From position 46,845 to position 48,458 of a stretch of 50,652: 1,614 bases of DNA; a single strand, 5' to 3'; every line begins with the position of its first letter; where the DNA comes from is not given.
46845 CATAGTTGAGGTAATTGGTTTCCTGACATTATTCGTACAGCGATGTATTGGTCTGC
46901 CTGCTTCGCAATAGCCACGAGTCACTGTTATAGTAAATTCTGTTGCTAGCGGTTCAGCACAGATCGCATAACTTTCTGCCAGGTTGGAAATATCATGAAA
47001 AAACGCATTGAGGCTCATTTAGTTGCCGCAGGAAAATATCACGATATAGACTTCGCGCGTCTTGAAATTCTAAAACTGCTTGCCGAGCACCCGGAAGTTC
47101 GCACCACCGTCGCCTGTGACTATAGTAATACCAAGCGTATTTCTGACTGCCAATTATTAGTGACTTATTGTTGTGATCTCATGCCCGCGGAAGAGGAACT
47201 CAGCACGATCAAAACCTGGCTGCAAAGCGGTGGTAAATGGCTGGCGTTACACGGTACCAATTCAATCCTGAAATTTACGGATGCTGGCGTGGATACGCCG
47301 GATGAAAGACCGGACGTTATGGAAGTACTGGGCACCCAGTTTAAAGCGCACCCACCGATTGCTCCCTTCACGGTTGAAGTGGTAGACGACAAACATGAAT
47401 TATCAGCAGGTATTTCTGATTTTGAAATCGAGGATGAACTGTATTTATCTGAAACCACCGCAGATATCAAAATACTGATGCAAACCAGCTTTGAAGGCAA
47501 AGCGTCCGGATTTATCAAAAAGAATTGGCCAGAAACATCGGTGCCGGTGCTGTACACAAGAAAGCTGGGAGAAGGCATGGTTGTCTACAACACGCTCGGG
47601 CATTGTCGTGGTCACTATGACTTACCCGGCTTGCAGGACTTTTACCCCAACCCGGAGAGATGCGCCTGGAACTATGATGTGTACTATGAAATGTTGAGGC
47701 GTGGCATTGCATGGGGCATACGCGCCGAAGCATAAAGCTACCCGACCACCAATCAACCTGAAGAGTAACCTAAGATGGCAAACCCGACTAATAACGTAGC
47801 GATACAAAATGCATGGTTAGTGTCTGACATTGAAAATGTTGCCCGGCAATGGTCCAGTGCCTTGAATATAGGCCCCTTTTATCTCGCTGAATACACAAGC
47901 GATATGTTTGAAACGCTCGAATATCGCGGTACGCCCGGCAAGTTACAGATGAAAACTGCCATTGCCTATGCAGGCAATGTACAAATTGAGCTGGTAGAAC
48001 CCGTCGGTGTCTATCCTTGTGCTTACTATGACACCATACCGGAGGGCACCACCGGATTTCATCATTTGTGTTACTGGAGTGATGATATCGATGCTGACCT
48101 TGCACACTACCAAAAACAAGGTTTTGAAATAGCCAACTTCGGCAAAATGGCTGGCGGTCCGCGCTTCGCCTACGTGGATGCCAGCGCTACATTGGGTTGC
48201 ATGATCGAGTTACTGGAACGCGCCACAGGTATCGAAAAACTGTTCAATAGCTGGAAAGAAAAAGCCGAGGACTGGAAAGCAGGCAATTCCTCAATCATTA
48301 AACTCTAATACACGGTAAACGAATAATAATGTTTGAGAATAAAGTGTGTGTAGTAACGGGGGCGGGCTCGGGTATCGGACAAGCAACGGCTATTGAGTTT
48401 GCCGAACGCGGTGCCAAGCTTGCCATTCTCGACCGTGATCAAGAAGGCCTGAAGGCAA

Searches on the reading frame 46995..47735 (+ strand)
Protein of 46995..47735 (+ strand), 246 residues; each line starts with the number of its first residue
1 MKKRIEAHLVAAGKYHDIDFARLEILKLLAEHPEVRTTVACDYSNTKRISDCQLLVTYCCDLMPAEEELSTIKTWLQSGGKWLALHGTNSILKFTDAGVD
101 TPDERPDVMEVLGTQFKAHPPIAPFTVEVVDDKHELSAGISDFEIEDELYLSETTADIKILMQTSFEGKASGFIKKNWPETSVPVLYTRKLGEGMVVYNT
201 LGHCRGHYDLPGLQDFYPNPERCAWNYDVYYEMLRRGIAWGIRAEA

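Call 13: search_protein_families(library=pfam, proteins=[window:46995-47735:+], max_evalue=0.0001)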
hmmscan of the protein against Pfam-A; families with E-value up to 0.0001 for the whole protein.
window:46995-47735:+ (246 aa): 1 family
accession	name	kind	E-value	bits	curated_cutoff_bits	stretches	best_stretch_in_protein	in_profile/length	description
PF06283.17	ThuA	-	2.1e-17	64.5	33.4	1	24-214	22-199/209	Trehalose utilisation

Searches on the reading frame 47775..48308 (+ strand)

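Call 13: search_protein_families(library=pfam, proteins=[window:47775-48308:+], max_evalue=0.0001)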
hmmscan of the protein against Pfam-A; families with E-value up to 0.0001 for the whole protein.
window:47775-48308:+ (177 aa): 1 family
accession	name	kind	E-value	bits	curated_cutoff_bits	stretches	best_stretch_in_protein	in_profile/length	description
PF13669.12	Glyoxalase_4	-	7.7e-18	65.2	27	1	11-133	2-109/109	Glyoxalase/Bleomycin resistance protein/Dioxygenase superfamily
